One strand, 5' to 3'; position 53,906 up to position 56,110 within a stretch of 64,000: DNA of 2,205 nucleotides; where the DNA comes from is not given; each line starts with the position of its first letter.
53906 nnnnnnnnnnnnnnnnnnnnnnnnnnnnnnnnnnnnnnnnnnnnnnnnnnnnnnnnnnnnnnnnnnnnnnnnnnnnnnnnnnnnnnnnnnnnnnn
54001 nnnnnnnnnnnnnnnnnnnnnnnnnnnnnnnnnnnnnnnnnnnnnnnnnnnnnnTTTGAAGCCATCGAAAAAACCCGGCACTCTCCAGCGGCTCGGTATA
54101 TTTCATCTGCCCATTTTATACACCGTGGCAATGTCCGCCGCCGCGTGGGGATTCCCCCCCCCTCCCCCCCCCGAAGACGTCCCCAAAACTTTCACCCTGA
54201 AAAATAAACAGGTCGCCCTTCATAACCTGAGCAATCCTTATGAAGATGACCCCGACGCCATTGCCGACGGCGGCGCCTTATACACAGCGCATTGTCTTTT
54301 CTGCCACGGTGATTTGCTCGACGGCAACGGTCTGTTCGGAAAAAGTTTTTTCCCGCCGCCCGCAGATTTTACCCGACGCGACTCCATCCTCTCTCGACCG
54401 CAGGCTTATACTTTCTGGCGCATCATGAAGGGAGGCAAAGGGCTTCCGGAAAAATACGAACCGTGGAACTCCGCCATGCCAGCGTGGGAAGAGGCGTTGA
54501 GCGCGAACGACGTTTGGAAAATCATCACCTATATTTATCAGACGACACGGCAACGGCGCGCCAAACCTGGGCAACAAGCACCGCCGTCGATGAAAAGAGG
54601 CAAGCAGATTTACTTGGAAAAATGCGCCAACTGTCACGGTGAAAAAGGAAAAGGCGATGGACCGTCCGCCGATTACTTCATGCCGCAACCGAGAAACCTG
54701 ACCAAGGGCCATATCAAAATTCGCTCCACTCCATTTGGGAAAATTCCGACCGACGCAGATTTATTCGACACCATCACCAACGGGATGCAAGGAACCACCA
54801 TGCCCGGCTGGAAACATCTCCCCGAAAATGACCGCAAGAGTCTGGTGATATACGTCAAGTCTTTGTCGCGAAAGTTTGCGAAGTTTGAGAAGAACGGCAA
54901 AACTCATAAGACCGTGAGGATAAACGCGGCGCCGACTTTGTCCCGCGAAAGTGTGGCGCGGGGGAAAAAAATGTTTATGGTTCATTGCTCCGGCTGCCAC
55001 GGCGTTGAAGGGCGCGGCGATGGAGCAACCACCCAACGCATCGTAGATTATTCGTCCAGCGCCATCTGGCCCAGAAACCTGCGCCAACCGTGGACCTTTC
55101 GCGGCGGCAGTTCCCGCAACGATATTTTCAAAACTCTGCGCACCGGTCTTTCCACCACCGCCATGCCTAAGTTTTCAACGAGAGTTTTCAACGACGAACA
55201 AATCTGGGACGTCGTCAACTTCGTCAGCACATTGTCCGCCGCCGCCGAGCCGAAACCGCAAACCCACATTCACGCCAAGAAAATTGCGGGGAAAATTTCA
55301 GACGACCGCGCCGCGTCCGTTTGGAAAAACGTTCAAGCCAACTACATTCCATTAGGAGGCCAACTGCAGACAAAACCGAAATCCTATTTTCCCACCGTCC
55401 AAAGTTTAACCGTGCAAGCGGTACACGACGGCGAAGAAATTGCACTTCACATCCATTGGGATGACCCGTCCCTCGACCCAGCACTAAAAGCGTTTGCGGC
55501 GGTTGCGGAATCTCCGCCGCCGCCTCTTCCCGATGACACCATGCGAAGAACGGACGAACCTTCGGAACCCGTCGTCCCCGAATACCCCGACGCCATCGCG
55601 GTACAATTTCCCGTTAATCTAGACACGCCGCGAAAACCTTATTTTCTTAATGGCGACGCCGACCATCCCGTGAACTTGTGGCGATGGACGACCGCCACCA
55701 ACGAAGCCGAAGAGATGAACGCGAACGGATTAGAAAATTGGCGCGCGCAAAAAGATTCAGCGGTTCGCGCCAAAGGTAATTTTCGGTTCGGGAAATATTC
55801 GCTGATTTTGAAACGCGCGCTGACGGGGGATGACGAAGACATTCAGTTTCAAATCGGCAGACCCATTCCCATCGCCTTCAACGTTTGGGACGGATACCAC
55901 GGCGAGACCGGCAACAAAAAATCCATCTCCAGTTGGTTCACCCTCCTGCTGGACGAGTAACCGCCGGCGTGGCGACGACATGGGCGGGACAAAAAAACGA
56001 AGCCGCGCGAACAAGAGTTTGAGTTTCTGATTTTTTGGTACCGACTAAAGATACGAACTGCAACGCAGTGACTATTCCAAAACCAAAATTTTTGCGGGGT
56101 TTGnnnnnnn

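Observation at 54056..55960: Orphan tri-haem cytochrome c fused to an EB_dh/DOMON-like domain, with no molybdoenzyme partner nearby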

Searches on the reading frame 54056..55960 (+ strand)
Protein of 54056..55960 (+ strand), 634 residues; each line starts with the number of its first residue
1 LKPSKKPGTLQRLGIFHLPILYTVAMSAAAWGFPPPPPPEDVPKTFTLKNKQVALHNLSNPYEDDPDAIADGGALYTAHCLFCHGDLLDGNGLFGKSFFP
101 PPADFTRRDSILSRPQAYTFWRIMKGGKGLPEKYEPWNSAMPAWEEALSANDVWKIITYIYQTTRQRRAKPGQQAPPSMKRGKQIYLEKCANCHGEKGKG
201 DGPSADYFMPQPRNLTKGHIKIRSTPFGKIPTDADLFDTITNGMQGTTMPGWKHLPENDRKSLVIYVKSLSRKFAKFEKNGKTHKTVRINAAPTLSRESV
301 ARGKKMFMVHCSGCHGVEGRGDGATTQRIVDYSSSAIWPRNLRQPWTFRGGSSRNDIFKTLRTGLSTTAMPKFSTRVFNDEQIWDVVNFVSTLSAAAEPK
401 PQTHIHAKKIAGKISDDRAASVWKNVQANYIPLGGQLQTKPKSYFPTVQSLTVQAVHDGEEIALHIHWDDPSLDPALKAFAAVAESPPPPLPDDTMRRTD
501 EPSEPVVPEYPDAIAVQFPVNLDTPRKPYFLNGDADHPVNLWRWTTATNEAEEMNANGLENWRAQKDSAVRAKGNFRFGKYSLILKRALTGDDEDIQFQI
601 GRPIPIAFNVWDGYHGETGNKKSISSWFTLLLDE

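Call 3: search_protein_families(library=pfam, proteins=[window:54056-55960:+], max_evalue=0.1)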
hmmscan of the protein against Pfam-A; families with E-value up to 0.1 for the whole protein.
window:54056-55960:+ (634 aa): 7 families
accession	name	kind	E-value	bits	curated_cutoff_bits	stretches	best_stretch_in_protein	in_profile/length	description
PF13442.11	Cytochrome_CBB3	-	5.9e-35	119.9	27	3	179-267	3-68/68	Cytochrome C oxidase, cbb3-type, subunit III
PF00034.26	Cytochrom_C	-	1.5e-32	113.2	21.3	3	300-394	1-90/90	Cytochrome c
PF09459.16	EB_dh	-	3.5e-21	76.8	33.3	1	420-623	1-236/236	Ethylbenzene dehydrogenase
PF14495.11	Cytochrom_C550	-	1.8e-05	24.9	27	1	292-320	18-45/136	Cytochrome c-550 domain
PF02167.20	Cytochrom_C1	-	7.6e-05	22.9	22.8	1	177-195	13-31/219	Cytochrome C1 family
PF19746.4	DUF6233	-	0.091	13.3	27.6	0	300-331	8-39/59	Family of unknown function (DUF6233)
PF14537.11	Cytochrom_c3_2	-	0.098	13.6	25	0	183-199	22-38/79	Cytochrome c3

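Call 8: find_homologous_proteins(query=window:54056-55960:+)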
Query window:54056-55960:+ (634 aa): 989 proteins with E <= 0.001 among 8000 candidates; the best 120 are listed.
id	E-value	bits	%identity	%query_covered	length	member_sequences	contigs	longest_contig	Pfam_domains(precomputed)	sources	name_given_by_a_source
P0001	0.0e+0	1448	100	96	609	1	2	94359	PF09459.17,PF14495.12,PF13442.12,PF00034.27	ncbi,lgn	-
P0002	0.0e+0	1157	78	100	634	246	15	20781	PF09459.17,PF14495.12,PF02167.21,PF13442.12,PF00034.27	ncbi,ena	-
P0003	0.0e+0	1097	72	100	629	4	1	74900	PF09459.17,PF13442.12,PF00034.27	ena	-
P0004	0.0e+0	1088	73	98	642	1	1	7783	PF09459.17,PF13442.12,PF00034.27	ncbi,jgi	-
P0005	0.0e+0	1083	71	100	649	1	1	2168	PF09459.17,PF13442.12,PF00034.27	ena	-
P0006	0.0e+0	1083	72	100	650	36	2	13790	PF09459.17,PF13442.12,PF00034.27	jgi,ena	-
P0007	0.0e+0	1079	70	100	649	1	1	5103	PF09459.17,PF14495.12,PF02167.21,PF13442.12,PF00034.27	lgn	-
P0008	0.0e+0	1079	71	100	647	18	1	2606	PF09459.17,PF14495.12,PF13442.12,PF00034.27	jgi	-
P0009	0.0e+0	1078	71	100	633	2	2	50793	PF09459.17,PF14495.12,PF13442.12,PF00034.27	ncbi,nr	ncbi:MAG: c-type cytochrome [Nitrospinae bacterium]|nr:c-type cytochrome [Nitrospinota bacterium] MB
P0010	0.0e+0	1077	71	98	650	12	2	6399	PF09459.17,PF13442.12,PF00034.27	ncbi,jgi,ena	-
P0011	0.0e+0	1074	71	100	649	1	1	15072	PF09459.17,PF13442.12,PF00034.27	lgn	-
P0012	0.0e+0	1069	70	100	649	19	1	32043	PF09459.17,PF13442.12,PF00034.27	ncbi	-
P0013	0.0e+0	1068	70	100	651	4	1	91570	PF09459.17,PF14495.12,PF02167.21,PF13442.12,PF00034.27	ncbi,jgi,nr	ncbi:MAG: c-type cytochrome [Nitrospina sp.]|jgi:cbb3-type cytochrome c oxidase subunit III|nr:c-typ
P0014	0.0e+0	1067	72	97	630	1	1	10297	PF09459.17,PF13442.12,PF00034.27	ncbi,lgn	-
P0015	0.0e+0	1066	70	100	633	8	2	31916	PF09459.17,PF13442.12,PF00034.27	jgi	jgi:mono/diheme cytochrome c family protein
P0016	0.0e+0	1064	70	99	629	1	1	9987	PF09459.17,PF13442.12,PF00034.27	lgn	-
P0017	0.0e+0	1063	69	100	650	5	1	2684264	PF09459.17,PF02167.21,PF13442.12,PF00034.27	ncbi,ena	-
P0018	0.0e+0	1061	70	100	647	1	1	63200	PF09459.17,PF14495.12,PF13442.12,PF00034.27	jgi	jgi:cbb3-type cytochrome c oxidase subunit III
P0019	0.0e+0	1060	71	100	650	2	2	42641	PF09459.17,PF13442.12,PF00034.27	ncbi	-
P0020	0.0e+0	1056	70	100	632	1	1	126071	PF09459.17,PF14495.12,PF02167.21,PF13442.12,PF00034.27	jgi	jgi:mono/diheme cytochrome c family protein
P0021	0.0e+0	1055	69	100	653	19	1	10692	PF09459.17,PF02167.21,PF13442.12,PF00034.27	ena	-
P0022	0.0e+0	1052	69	100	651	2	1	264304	PF09459.17,PF13442.12,PF00034.27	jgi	jgi:mono/diheme cytochrome c family protein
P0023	0.0e+0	1049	71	99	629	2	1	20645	PF09459.17,PF13442.12,PF00034.27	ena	-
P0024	0.0e+0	1046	71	98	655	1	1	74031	PF09459.17,PF14495.12,PF02167.21,PF13442.12,PF00034.27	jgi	jgi:mono/diheme cytochrome c family protein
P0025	0.0e+0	1046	69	100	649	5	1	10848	PF09459.17,PF13442.12,PF00034.27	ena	-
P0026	0.0e+0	1037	68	100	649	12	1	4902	PF09459.17,PF13442.12,PF00034.27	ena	-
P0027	0.0e+0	1031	67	100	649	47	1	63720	PF09459.17,PF02167.21,PF13442.12,PF00034.27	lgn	-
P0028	0.0e+0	1030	67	100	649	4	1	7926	PF09459.17,PF13442.12,PF00034.27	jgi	jgi:mono/diheme cytochrome c family protein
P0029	0.0e+0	1030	67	100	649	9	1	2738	PF09459.17,PF02167.21,PF13442.12,PF00034.27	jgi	-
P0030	0.0e+0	1024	68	100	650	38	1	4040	PF09459.17,PF14495.12,PF13442.12,PF00034.27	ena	-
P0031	0.0e+0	1021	67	100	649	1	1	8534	PF09459.17,PF14495.12,PF02167.21,PF13442.12,PF00034.27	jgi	jgi:mono/diheme cytochrome c family protein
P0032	0.0e+0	1012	68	98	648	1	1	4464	PF09459.17,PF13442.12,PF00034.27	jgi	jgi:mono/diheme cytochrome c family protein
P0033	3.6e-260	883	59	99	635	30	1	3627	PF09459.17,PF13442.12,PF00034.27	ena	-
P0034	1.1e-258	878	60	94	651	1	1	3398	PF09459.17,PF13442.12,PF00034.27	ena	-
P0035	5.6e-258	876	60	94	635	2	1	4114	PF09459.17,PF13442.12,PF00034.27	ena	-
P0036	1.3e-257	875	60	94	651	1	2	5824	PF09459.17,PF13442.12,PF00034.27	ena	-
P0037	1.8e-257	874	60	97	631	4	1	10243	PF09459.17,PF13442.12,PF00034.27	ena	-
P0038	4.7e-257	873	60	94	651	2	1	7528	PF09459.17,PF13442.12,PF00034.27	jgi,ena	-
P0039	1.3e-256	871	60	94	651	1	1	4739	PF09459.17,PF13442.12,PF00034.27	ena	-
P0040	1.3e-256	871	60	94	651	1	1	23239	PF09459.17,PF13442.12,PF00034.27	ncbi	-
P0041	1.8e-256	871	58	99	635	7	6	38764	PF09459.17,PF13442.12,PF00034.27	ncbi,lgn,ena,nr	ncbi:MAG: c-type cytochrome [Nitrospina sp.]|nr:c-type cytochrome [Nitrospina sp.]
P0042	2.0e-256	871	60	97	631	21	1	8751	PF09459.17,PF13442.12,PF00034.27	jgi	-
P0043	2.1e-256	871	60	95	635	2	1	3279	PF09459.17,PF13442.12,PF00034.27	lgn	-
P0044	3.2e-256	870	60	94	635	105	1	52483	PF09459.17,PF13442.12,PF00034.27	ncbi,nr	ncbi:c-type cytochrome [Nitrospinaceae bacterium]|nr:c-type cytochrome [Nitrospinaceae bacterium]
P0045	1.6e-255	868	60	98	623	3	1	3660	PF09459.17,PF13442.12,PF00034.27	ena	-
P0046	3.2e-255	867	58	97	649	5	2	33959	PF09459.17,PF13442.12,PF00034.27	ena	-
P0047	1.3e-254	865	58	97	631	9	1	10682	PF09459.17,PF13442.12,PF00034.27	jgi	-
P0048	1.8e-254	864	61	94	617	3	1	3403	PF09459.17,PF13442.12,PF00034.27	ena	-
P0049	2.8e-254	864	59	94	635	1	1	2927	PF09459.17,PF13442.12,PF00034.27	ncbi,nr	ncbi:MAG: c-type cytochrome [Nitrospinota bacterium]|nr:c-type cytochrome [Nitrospinota bacterium]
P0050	6.5e-254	862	61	94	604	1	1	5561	PF09459.17,PF13442.12,PF00034.27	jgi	jgi:mono/diheme cytochrome c family protein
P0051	4.4e-253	860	59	97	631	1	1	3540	PF09459.17,PF13442.12,PF00034.27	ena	-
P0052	8.7e-253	859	60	94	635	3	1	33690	PF09459.17,PF13442.12,PF00034.27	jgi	-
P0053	9.5e-253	859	59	97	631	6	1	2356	PF09459.17,PF13442.12,PF00034.27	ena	-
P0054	2.5e-252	857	59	95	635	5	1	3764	PF09459.17,PF13442.12,PF00034.27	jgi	jgi:mono/diheme cytochrome c family protein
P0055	2.7e-252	857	59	94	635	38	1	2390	PF09459.17,PF13442.12,PF00034.27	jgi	-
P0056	1.2e-251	855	58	96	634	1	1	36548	PF09459.17,PF13442.12,PF00034.27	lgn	-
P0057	4.7e-250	850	60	94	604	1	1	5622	PF09459.17,PF13442.12,PF00034.27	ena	-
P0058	8.9e-250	849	58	97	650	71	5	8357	PF09459.17,PF13442.12,PF00034.27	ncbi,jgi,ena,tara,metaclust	tara:strand:- start:888 stop:2840 length:1953 start_codon:yes stop_codon:yes gene_type:complete|meta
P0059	2.7e-248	844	57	97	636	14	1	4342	PF09459.17,PF14495.12,PF13442.12,PF00034.27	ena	-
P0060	1.4e-246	838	60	94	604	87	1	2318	PF09459.17,PF13442.12,PF00034.27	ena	-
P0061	2.2e-242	824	55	98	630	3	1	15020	PF09459.17,PF13442.12,PF00034.27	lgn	-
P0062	5.1e-236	803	61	86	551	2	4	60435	PF09459.17,PF13442.12,PF00034.27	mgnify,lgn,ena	mgnify:CR=1 FL=1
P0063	4.2e-235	800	56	94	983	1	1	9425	PF09459.17,PF13442.12,PF00034.27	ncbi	-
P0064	1.3e-230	785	55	94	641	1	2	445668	PF09459.17,PF13442.12,PF00034.27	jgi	jgi:mono/diheme cytochrome c family protein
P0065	1.7e-227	775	52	99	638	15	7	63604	PF09459.17,PF14495.12,PF02167.21,PF13442.12,PF00034.27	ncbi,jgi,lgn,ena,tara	jgi:cbb3-type cytochrome c oxidase subunit III|tara:strand:+ start:6994 stop:8910 length:1917 start_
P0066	1.6e-226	772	53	94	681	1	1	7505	PF09459.17,PF13442.12,PF00034.27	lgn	-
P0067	2.1e-226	772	54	97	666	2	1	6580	PF09459.17,PF13442.12,PF00034.27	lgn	-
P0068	2.7e-226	771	54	94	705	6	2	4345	PF09459.17,PF13442.12,PF00034.27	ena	-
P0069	2.8e-226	771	54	94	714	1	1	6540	PF09459.17,PF13442.12,PF00034.27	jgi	-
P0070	5.2e-226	770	54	94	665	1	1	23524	PF09459.17,PF13442.12,PF00034.27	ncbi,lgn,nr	ncbi:MAG: hypothetical protein NPINA01_32780 [Nitrospinaceae bacterium]|nr:MAG: hypothetical protein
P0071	7.8e-226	770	53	97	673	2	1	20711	PF09459.17,PF13442.12,PF00034.27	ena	-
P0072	1.0e-225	769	53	94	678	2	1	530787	PF09459.17,PF13442.12,PF00034.27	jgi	jgi:mono/diheme cytochrome c family protein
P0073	1.2e-224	766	53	94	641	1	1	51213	PF09459.17,PF14495.12,PF13442.12,PF00034.27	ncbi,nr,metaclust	ncbi:Triheme cytochrome c [Candidatus Nitromaritima sp. SCGC AAA799-C22]|nr:Triheme cytochrome c [Ca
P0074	2.7e-224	765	51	99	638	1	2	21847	PF09459.17,PF14495.12,PF02167.21,PF13442.12,PF00034.27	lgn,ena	-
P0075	1.9e-223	762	51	99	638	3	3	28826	PF09459.17,PF14495.12,PF02167.21,PF13442.12,PF00034.27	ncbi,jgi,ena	jgi:cbb3-type cytochrome c oxidase subunit III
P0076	3.6e-223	761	53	98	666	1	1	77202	PF09459.17,PF13442.12,PF00034.27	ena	-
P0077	8.5e-223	760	54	94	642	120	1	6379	PF09459.17,PF02167.21,PF13442.12,PF00034.27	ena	-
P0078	4.9e-222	757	53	97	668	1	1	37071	PF09459.17,PF13442.12,PF00034.27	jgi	jgi:DMSO reductase family type II enzyme heme b subunit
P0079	6.2e-222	757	54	94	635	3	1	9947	PF09459.17,PF14495.12,PF13442.12,PF00034.27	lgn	-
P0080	6.6e-222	757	52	99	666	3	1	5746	PF09459.17,PF13442.12,PF00034.27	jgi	-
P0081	7.4e-222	757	51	98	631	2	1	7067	PF09459.17,PF13442.12,PF00034.27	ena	-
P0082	6.4e-221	753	53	97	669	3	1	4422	PF09459.17,PF14495.12,PF13442.12,PF00034.27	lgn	-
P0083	6.8e-221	753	53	94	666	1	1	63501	PF09459.17,PF13442.12,PF00034.27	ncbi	-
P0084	4.0e-220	751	51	98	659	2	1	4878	PF09459.17,PF13442.12,PF00034.27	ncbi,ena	-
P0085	5.1e-220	750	52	94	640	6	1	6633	PF09459.17,PF13442.12,PF00034.27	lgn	-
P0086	6.4e-220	750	52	94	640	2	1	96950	PF09459.17,PF13442.12,PF00034.27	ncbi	ncbi:MAG: c-type cytochrome [Nitrospinaceae bacterium]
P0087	7.6e-220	750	51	97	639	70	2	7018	PF09459.17,PF14495.12,PF02167.21,PF13442.12,PF00034.27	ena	-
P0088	8.0e-220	750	51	99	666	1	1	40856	PF09459.17,PF13442.12,PF00034.27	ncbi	-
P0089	9.3e-220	750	53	94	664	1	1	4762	PF09459.17,PF13442.12,PF00034.27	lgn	-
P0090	1.6e-219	749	52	98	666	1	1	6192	PF09459.17,PF13442.12,PF00034.27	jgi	-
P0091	2.0e-219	749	52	97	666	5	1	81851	PF09459.17,PF13442.12,PF00034.27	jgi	-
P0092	4.2e-219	747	52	94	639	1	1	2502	PF09459.17,PF14495.12,PF02167.21,PF13442.12,PF00034.27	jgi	-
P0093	7.0e-219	747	52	98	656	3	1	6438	PF09459.17,PF13442.12,PF00034.27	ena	-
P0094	2.3e-218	745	52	94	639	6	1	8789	PF09459.17,PF14495.12,PF02167.21,PF13442.12,PF00034.27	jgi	-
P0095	2.5e-218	745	53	94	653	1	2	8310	PF09459.17,PF13442.12,PF00034.27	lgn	-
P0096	2.6e-218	745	63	80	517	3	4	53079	PF09459.17,PF13442.12,PF00034.27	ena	-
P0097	5.2e-218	744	51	94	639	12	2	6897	PF09459.17,PF14495.12,PF02167.21,PF13442.12,PF00034.27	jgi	jgi:cbb3-type cytochrome c oxidase subunit III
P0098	5.8e-218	744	52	93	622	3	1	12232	PF09459.17,PF13442.12,PF00034.27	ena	-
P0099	1.1e-217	743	50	97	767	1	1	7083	PF09459.17,PF13442.12,PF00034.27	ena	-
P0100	1.9e-217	742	51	99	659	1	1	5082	PF09459.17,PF13442.12,PF00034.27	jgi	-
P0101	4.8e-217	741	51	99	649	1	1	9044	PF09459.17,PF13442.12,PF00034.27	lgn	-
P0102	9.6e-217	740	53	92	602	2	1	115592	PF09459.17,PF13442.12,PF00034.27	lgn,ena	-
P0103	1.0e-216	740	52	93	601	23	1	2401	PF09459.17,PF14495.12,PF13442.12,PF00034.27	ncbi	-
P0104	3.6e-216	738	51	94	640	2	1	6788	PF09459.17,PF14495.12,PF02167.21,PF13442.12,PF00034.27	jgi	-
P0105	4.6e-216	737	51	99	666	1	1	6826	PF09459.17,PF13442.12,PF00034.27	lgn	-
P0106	8.9e-216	736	51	94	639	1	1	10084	PF09459.17,PF14495.12,PF02167.21,PF13442.12,PF00034.27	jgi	-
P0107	1.1e-215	736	51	94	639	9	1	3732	PF09459.17,PF14495.12,PF02167.21,PF13442.12,PF00034.27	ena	-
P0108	1.3e-215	736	52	94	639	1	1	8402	PF09459.17,PF14495.12,PF13442.12,PF00034.27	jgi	-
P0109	1.9e-215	735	51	98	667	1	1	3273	PF09459.17,PF13442.12,PF00034.27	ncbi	-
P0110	3.2e-215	735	51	94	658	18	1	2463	PF09459.17,PF14495.12,PF13442.12,PF00034.27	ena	-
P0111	3.5e-215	734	51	94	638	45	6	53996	PF09459.17,PF14495.12,PF13442.12,PF00034.27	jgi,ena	jgi:cbb3-type cytochrome c oxidase subunit III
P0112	4.4e-215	734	50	98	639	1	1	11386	PF09459.17,PF14495.12,PF13442.12,PF00034.27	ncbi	-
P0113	4.9e-215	734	61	80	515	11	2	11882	PF09459.17,PF13442.12,PF00034.27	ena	-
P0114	5.1e-215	734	52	93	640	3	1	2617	PF09459.17,PF14495.12,PF13442.12,PF00034.27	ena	-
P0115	5.3e-215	734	50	98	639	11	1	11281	PF09459.17,PF14495.12,PF13442.12,PF00034.27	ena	-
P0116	6.2e-215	734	51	99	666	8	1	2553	PF09459.17,PF13442.12,PF00034.27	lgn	-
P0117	1.0e-214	733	50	98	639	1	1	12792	PF09459.17,PF14495.12,PF13442.12,PF00034.27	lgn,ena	-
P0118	1.1e-214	733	60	79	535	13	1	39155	PF09459.17,PF13442.12,PF00034.27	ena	-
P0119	1.2e-214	733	50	98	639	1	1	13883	PF09459.17,PF14495.12,PF13442.12,PF00034.27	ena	-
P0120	1.4e-214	732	50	98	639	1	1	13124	PF09459.17,PF14495.12,PF13442.12,PF00034.27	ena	-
